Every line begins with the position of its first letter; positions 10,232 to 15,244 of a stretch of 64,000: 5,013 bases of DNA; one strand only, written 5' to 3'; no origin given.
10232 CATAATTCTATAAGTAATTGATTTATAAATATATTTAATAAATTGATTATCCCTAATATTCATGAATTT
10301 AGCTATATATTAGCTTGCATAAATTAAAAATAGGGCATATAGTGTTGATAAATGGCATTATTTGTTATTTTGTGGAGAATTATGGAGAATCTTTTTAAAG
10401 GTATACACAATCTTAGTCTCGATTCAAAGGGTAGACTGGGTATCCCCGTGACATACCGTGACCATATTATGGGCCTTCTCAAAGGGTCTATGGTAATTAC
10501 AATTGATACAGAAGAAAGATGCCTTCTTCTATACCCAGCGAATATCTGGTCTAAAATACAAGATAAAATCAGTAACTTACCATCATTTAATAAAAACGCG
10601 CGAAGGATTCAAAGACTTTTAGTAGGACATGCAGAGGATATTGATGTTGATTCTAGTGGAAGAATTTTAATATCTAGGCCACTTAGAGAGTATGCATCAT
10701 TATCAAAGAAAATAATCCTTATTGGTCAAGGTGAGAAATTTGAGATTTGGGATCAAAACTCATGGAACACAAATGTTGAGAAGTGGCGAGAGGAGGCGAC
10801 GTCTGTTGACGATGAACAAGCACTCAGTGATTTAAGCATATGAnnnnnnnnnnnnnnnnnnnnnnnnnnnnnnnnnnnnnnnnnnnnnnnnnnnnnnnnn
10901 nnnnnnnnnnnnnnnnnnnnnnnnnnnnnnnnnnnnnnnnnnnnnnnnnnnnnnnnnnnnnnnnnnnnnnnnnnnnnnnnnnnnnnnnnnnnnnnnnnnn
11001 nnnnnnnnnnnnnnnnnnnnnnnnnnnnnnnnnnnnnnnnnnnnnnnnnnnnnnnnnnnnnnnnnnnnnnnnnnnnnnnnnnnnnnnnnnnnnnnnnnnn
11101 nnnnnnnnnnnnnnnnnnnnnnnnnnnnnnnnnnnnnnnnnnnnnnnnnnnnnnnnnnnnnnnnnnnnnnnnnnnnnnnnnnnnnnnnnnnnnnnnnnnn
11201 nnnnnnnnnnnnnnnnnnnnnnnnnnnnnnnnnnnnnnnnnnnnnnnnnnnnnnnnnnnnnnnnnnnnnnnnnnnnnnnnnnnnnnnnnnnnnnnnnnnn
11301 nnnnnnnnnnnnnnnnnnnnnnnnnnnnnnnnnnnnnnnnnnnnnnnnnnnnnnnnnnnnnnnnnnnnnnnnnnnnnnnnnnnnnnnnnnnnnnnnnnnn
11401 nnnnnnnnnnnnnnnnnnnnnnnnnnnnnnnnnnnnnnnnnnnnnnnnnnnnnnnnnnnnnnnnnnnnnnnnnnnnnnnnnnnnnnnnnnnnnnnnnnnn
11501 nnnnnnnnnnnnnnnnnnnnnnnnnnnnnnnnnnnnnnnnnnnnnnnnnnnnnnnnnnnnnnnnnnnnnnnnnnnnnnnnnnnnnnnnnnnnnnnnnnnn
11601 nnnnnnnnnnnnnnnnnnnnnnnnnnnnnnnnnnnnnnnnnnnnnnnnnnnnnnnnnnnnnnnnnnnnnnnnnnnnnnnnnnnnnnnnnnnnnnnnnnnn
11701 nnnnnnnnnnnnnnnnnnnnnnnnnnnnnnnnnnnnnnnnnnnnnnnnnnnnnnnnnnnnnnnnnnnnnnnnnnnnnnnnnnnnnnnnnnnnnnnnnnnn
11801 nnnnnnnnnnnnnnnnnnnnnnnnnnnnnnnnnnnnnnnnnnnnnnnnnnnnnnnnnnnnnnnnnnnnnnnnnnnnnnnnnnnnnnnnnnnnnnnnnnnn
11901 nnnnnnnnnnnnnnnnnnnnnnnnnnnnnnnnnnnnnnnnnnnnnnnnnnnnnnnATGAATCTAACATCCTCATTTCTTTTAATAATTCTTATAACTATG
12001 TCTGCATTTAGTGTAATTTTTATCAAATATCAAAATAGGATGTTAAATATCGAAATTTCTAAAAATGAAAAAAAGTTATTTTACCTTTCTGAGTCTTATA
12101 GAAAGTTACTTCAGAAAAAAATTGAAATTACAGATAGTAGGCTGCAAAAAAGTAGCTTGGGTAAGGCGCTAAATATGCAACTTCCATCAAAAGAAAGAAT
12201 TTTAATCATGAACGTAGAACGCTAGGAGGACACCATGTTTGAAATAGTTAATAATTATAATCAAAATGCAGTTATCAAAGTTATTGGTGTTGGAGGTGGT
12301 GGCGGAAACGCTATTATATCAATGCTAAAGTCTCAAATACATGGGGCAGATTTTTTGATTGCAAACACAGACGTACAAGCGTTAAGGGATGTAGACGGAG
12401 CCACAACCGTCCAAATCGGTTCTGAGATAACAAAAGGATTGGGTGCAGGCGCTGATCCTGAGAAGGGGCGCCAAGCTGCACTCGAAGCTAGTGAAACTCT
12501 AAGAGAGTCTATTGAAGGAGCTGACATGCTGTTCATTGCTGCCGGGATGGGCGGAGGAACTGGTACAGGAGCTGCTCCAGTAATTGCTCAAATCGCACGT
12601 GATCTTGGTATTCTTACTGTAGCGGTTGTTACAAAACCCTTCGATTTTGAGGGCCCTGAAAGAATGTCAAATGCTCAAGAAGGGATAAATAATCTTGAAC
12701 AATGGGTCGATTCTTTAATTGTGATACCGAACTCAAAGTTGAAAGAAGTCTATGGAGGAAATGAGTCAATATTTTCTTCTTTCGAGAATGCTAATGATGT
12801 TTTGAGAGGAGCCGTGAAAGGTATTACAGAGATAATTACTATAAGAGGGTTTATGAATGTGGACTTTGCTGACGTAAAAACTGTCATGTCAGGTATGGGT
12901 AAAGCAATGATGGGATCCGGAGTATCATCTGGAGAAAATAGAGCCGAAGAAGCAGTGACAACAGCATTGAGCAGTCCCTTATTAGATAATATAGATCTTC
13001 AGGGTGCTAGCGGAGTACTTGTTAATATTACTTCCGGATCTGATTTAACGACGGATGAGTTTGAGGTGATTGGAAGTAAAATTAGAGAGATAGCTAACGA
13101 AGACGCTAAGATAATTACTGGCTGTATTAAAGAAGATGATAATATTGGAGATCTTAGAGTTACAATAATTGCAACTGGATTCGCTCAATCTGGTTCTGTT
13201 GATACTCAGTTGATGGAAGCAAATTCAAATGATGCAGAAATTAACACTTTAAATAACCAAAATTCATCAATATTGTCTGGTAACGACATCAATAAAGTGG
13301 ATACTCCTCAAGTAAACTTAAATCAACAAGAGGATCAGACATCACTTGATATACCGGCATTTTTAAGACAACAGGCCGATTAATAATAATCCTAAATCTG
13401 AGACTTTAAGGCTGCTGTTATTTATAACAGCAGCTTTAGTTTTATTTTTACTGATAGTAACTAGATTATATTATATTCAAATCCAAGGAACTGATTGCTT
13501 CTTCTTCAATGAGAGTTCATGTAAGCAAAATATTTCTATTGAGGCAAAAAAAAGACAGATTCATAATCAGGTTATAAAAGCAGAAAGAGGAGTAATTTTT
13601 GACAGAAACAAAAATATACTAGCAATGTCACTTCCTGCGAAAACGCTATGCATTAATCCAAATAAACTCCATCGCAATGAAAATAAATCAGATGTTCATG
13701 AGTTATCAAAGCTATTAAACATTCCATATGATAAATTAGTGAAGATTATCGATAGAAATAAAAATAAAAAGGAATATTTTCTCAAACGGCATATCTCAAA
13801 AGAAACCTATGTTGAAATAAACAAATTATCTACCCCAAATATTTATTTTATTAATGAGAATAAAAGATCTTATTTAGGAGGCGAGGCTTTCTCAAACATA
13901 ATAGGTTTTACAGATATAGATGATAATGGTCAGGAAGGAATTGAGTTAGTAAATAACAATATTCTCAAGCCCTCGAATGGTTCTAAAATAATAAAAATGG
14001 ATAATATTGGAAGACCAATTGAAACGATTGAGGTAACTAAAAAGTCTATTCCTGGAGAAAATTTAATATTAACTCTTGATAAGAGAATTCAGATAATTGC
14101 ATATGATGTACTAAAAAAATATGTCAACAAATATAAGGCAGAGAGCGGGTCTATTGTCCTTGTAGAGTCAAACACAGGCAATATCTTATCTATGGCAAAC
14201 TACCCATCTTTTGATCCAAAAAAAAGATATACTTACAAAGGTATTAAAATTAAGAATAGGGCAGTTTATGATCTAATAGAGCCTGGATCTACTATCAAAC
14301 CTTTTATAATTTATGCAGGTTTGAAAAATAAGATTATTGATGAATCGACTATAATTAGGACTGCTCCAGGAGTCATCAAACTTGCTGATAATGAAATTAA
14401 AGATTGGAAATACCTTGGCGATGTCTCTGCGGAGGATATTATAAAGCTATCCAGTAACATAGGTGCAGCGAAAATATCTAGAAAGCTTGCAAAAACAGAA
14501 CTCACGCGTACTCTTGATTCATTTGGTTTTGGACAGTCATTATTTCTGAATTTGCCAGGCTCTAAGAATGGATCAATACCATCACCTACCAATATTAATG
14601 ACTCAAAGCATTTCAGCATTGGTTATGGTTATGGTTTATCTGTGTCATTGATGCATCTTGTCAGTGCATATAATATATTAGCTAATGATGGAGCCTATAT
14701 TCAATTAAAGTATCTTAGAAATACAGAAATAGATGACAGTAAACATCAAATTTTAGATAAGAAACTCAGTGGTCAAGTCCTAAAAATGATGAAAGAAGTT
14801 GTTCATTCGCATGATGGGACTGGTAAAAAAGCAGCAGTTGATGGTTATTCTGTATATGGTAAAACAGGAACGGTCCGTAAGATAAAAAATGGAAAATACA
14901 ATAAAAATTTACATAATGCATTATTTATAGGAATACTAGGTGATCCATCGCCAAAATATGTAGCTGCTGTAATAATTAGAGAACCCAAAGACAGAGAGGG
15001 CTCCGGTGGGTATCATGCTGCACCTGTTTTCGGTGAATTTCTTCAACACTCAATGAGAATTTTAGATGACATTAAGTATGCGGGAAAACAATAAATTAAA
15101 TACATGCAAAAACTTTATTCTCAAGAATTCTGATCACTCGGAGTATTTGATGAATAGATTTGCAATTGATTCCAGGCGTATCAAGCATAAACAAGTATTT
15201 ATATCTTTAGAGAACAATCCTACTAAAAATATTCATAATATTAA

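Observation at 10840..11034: A 64-aa J-domain-only protein wedged, translationally coupled, between mraZ and rsmH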

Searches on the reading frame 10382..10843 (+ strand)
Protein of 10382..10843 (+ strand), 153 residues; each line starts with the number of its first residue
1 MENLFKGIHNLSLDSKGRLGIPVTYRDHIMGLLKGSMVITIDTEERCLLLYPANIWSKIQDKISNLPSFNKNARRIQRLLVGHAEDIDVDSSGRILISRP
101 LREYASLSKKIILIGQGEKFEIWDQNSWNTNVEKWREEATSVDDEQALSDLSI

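Call 5: search_protein_families(library=pfam, proteins=[window:10382-10843:+], max_evalue=0.01)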
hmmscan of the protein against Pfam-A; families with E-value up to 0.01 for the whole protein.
window:10382-10843:+ (153 aa): 1 family
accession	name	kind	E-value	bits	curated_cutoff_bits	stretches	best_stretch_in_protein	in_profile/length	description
PF02381.23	MraZ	-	8.2e-33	112.6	23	2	81-148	2-69/72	MraZ protein, putative antitoxin-like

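Call 6: search_protein_families(library=ncbifam, proteins=[window:10382-10843:+], max_evalue=0.01)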
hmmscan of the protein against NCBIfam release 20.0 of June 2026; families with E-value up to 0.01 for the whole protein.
window:10382-10843:+ (153 aa): 7 families
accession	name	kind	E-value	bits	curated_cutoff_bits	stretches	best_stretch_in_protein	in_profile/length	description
TIGR00242.1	TIGR00242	equivalog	7.4e-43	145.9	98.35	1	4-151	1-142/144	division/cell wall cluster transcriptional repressor MraZ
NF001476.0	PRK00326.2-2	equivalog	1.6e-26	92.9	162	1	1-144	1-150/163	division/cell wall cluster transcriptional repressor MraZ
NF001482.0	PRK00326.3-4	equivalog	1.4e-24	86.6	168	1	4-151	1-158/160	division/cell wall cluster transcriptional repressor MraZ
NF001477.0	PRK00326.2-4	equivalog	1.3e-20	73.8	162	1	5-143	4-142/155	division/cell wall cluster transcriptional repressor MraZ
NF001483.0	PRK00326.3-5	equivalog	1e-18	68.1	239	1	7-134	5-133/155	division/cell wall cluster transcriptional repressor MraZ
NF001475.0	PRK00326.2-1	equivalog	1.1e-10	41.6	257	1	9-148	8-143/149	division/cell wall cluster transcriptional repressor MraZ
NF006352.0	PRK08577.1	equivalog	7.1e-05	22.9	140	1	12-53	8-49/136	hypothetical protein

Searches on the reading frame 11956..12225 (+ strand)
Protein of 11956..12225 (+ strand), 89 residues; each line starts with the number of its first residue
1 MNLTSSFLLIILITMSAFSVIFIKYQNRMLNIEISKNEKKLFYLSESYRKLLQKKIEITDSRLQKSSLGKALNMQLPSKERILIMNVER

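Call 5: search_protein_families(library=pfam, proteins=[window:11956-12225:+], max_evalue=0.01)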
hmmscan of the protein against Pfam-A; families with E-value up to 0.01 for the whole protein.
window:11956-12225:+ (89 aa): 1 family
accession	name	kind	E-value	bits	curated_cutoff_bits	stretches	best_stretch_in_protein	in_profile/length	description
PF04999.18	FtsL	-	1.7e-08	34.8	22.9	1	6-84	16-94/97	Cell division protein FtsL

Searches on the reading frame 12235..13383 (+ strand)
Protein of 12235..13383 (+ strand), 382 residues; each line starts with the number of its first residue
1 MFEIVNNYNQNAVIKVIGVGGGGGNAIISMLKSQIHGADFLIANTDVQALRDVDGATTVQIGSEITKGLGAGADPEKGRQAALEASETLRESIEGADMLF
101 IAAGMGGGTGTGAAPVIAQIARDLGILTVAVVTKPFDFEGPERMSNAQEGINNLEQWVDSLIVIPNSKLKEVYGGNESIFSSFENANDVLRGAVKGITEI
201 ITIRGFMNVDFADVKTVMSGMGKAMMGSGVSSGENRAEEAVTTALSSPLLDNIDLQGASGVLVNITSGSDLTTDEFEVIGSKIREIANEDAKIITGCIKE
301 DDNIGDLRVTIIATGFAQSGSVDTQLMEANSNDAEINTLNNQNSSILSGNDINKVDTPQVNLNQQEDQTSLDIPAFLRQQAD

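Call 5: search_protein_families(library=pfam, proteins=[window:12235-13383:+], max_evalue=0.01)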
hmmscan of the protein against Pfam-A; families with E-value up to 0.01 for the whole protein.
window:12235-13383:+ (382 aa): 2 families
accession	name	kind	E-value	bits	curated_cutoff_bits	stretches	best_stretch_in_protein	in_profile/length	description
PF00091.31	Tubulin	-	1.5e-47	162.8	33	1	14-173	2-189/190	Tubulin/FtsZ family, GTPase domain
PF12327.13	FtsZ_C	-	6.3e-30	103.8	27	1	222-316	1-94/95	FtsZ family, C-terminal domain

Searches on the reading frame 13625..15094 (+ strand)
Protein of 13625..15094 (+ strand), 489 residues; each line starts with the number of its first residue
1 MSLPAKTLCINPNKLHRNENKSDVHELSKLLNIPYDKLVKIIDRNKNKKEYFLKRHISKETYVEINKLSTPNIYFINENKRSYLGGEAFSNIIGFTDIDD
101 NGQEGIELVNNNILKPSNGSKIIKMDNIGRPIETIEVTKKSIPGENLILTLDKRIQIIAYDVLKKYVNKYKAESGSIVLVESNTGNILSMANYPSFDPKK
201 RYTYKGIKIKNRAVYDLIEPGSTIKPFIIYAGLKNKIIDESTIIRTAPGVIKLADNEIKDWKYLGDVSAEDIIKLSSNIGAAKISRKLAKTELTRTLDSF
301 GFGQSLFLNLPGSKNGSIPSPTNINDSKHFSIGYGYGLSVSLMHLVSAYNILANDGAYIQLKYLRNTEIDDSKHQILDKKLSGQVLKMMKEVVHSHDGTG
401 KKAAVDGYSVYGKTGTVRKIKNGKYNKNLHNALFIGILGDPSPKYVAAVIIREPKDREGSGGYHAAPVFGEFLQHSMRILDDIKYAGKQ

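Call 5: search_protein_families(library=pfam, proteins=[window:13625-15094:+], max_evalue=0.01)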
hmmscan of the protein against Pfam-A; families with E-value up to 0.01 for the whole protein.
window:13625-15094:+ (489 aa): 3 families
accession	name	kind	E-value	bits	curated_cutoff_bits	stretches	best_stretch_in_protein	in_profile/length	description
PF00905.27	Transpeptidase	-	1.3e-61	208.8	22.1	1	175-473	1-298/299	Penicillin binding protein transpeptidase domain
PF03717.20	PBP_dimer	-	2.3e-11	44.9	24.4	1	4-135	22-179/180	Penicillin-binding Protein dimerisation domain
PF21922.1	PBP_dimer_2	-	0.0053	17.4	27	0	80-120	24-63/83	Penicillin binding protein A dimerisation domain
